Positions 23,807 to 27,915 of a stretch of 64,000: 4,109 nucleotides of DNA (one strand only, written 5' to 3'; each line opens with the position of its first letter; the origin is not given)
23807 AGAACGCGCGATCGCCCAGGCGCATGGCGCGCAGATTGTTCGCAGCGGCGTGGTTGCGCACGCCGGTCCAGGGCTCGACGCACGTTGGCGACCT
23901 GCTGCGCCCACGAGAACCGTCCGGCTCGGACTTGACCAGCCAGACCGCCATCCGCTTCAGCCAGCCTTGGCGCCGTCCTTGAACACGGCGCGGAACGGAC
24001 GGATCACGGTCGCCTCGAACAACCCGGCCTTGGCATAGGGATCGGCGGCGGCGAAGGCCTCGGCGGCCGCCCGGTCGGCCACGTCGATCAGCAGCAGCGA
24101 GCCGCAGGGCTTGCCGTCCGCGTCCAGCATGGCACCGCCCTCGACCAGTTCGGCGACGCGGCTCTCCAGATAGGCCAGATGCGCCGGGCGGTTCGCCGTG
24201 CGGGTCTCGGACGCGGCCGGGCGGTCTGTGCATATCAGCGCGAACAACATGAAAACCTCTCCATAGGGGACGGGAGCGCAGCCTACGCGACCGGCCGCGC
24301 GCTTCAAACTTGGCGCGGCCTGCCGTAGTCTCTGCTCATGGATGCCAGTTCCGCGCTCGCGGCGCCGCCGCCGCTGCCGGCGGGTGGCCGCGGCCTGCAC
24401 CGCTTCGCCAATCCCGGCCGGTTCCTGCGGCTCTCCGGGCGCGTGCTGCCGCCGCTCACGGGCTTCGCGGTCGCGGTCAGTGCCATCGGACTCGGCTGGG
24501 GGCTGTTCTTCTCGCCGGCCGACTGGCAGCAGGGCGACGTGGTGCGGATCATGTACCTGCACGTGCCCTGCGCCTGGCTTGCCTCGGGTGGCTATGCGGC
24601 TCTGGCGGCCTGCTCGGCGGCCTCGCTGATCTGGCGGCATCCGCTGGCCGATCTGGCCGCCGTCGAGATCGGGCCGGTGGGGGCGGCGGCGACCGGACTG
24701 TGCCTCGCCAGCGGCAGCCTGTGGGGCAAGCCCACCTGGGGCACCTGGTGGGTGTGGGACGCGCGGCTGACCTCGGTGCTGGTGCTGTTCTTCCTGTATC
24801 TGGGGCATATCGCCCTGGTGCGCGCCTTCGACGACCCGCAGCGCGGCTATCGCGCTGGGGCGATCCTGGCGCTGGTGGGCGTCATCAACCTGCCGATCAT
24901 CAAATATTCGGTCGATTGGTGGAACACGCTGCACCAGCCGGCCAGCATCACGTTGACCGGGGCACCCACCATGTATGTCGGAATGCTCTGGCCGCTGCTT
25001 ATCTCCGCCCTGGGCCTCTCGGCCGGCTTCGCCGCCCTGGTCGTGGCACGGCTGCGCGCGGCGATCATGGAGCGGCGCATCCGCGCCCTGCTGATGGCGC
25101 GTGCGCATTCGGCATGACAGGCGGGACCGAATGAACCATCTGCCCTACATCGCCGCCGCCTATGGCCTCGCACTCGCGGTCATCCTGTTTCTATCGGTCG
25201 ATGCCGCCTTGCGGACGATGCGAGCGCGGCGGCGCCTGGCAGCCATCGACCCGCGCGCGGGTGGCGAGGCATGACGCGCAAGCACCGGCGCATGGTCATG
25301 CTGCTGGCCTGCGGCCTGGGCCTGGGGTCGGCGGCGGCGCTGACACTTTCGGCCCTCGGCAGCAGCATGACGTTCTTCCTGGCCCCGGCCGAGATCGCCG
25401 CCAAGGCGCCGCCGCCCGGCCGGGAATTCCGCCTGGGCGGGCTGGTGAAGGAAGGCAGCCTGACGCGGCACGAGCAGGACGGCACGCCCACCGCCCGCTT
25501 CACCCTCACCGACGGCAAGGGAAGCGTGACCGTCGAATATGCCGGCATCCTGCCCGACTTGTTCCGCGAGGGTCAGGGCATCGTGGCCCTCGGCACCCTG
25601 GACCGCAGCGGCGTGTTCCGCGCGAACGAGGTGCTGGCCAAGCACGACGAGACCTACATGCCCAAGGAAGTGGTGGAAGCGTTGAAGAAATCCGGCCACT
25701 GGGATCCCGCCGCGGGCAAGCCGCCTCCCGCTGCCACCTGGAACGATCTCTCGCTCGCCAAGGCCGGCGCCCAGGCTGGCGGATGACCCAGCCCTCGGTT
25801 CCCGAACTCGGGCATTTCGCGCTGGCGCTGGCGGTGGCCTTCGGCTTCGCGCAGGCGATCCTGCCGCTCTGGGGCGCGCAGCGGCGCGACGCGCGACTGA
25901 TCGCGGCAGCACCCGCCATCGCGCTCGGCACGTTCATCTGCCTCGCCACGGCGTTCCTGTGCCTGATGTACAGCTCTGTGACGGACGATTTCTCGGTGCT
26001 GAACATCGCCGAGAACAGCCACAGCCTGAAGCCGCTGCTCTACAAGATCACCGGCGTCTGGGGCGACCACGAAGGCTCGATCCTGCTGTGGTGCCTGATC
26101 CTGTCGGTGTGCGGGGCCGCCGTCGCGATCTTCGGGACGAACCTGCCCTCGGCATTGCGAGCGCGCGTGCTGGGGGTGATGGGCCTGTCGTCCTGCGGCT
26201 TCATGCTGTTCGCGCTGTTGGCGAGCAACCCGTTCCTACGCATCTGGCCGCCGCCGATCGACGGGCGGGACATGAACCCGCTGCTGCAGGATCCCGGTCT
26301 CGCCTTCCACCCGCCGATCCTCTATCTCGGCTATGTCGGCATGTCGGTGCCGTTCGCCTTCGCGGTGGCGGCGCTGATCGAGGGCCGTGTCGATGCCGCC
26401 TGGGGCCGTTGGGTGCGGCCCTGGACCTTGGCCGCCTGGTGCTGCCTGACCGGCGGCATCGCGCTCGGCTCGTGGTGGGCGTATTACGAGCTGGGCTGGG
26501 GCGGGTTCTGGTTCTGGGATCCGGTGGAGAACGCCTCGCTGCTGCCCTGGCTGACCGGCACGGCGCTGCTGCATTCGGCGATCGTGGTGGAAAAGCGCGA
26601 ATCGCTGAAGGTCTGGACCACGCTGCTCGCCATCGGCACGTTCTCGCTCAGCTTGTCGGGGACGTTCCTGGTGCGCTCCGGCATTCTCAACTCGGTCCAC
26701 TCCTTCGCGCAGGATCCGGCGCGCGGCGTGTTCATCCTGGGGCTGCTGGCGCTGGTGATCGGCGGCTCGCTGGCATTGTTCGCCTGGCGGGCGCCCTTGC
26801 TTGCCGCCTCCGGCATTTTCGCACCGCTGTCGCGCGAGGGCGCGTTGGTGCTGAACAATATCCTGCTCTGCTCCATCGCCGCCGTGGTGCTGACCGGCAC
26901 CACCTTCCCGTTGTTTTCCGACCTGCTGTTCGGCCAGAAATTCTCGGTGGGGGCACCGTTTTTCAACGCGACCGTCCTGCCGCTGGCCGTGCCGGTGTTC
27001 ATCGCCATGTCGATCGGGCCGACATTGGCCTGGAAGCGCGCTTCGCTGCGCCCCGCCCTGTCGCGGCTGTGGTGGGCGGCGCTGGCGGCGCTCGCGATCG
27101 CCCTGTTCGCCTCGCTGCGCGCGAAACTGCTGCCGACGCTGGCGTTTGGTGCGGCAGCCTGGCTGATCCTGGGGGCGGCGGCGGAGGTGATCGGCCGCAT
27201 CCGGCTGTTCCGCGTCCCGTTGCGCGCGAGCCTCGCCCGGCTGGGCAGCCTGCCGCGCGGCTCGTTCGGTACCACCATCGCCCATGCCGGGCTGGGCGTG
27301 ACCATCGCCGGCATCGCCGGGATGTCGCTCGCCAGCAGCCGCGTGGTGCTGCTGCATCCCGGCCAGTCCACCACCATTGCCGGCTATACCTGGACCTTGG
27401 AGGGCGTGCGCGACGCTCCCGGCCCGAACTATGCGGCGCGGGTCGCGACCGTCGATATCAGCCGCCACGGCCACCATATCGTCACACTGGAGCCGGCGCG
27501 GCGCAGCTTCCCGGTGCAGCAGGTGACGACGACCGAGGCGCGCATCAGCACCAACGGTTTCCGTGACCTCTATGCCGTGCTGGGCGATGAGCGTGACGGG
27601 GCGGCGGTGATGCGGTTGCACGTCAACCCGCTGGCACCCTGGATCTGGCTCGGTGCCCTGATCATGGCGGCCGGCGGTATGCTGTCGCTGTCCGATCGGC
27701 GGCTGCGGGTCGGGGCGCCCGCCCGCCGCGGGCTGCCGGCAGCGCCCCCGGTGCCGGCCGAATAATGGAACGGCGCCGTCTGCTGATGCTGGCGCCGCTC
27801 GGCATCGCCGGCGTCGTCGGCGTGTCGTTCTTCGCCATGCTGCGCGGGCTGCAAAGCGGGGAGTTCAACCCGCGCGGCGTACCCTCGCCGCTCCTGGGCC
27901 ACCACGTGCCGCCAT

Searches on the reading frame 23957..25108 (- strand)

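Call 69: search_protein_families(library=pfam, proteins=[window:23957-25108:-], max_evalue=0.00001)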
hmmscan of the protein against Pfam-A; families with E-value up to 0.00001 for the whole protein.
window:23957-25108:- (383 aa): 1 family
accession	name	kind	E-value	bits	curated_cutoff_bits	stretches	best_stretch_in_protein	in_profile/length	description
PF03795.20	YCII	-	2.5e-21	76.4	24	1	287-373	1-95/95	YCII-related domain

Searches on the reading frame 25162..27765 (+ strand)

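Call 69: search_protein_families(library=pfam, proteins=[window:25162-27765:+], max_evalue=0.00001)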
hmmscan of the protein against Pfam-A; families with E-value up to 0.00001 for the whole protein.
window:25162-27765:+ (867 aa): 2 families
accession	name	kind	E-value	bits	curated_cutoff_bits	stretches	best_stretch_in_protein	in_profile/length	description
PF16327.10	CcmF_C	-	3.3e-106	355.6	28.7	1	526-846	1-323/323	Cytochrome c-type biogenesis protein CcmF C-terminal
PF01578.25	Cytochrom_C_asm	-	2e-46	158.7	29.9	1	300-506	1-206/212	Cytochrome C assembly protein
